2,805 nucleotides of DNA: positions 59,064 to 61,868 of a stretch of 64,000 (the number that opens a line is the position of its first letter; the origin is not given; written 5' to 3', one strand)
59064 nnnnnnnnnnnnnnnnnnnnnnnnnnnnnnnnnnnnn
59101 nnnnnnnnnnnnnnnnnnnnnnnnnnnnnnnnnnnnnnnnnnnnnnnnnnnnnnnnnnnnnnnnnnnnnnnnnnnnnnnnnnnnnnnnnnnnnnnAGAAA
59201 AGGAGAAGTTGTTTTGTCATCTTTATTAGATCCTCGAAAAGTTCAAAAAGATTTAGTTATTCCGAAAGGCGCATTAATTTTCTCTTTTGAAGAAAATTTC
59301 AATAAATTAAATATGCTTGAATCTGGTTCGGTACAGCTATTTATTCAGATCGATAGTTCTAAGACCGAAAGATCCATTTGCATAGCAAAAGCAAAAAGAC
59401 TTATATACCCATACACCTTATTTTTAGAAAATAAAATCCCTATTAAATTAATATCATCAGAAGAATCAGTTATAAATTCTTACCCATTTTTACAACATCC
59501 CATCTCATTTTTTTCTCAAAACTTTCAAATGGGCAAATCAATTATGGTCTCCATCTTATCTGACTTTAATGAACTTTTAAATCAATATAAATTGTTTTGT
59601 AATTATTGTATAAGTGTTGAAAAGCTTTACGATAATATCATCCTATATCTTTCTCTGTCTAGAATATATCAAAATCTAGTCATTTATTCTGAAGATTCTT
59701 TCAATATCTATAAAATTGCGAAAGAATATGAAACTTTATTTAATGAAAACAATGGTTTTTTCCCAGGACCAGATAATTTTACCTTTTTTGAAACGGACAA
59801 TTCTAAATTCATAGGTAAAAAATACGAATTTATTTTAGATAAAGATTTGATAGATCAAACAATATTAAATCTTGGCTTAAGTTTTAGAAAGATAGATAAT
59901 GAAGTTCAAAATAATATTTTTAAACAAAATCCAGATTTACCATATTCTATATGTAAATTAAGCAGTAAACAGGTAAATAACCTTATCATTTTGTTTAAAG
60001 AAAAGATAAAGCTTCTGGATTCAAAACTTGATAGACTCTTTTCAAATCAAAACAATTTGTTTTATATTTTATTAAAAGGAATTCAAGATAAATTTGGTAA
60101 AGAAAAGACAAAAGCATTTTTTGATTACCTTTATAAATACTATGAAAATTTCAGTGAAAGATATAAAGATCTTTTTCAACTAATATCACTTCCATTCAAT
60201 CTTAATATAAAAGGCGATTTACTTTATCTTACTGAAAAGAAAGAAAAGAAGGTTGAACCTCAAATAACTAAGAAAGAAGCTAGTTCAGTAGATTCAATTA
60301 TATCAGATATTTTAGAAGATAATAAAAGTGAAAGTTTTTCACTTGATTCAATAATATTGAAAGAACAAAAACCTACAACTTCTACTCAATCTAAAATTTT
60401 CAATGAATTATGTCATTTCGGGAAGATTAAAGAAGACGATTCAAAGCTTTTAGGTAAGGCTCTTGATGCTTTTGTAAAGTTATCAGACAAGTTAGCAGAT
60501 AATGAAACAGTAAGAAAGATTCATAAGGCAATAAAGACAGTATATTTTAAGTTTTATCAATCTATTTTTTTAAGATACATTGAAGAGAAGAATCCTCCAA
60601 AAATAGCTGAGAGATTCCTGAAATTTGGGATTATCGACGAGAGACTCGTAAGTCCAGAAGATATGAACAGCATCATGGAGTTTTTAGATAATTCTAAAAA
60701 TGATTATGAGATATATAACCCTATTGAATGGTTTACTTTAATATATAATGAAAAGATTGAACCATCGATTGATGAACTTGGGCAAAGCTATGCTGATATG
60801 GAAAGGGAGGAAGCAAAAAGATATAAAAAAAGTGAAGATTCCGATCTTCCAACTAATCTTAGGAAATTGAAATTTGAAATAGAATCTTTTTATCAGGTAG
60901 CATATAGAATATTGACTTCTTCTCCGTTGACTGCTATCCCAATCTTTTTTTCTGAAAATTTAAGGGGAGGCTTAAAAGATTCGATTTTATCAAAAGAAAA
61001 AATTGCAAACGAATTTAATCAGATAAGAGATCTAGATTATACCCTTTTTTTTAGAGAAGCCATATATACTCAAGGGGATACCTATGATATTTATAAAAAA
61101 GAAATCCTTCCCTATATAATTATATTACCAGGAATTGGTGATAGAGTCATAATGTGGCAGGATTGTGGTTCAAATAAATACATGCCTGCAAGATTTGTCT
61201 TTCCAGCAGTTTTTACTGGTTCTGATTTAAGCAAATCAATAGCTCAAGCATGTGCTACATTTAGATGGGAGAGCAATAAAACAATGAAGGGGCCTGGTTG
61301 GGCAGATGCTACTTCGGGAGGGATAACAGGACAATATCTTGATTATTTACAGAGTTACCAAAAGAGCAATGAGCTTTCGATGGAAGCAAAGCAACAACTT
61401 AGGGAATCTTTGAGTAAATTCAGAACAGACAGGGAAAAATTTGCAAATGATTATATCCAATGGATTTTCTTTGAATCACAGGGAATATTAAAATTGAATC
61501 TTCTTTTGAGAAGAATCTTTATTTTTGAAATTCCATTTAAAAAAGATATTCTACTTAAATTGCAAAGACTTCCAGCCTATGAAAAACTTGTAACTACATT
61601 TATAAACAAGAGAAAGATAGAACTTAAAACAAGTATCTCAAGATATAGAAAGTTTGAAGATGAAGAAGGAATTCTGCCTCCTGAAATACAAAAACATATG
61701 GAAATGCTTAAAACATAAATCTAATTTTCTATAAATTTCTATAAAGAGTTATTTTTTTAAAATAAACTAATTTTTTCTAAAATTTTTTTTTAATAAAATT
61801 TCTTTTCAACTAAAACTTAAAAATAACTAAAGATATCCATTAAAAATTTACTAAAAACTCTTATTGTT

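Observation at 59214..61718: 834-aa orphan protein paired with the CNB protein between fliO/Z and fliD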

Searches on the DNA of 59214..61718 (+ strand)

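Call 89: search_rna_families(source=L090, start=1, end=6000, threshold=gathering)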
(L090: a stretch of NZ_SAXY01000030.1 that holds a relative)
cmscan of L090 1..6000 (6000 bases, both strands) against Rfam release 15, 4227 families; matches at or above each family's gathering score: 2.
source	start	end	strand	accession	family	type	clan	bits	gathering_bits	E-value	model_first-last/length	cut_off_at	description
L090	2441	5428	-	RF02541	LSU_rRNA_bacteria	Gene; rRNA;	CL00112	2763.4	50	0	1-2925/2925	no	Bacterial large subunit ribosomal RNA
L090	2206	2322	-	RF00001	5S_rRNA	Gene; rRNA;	CL00113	97.4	38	5.2e-21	1-120/120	no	5S ribosomal RNA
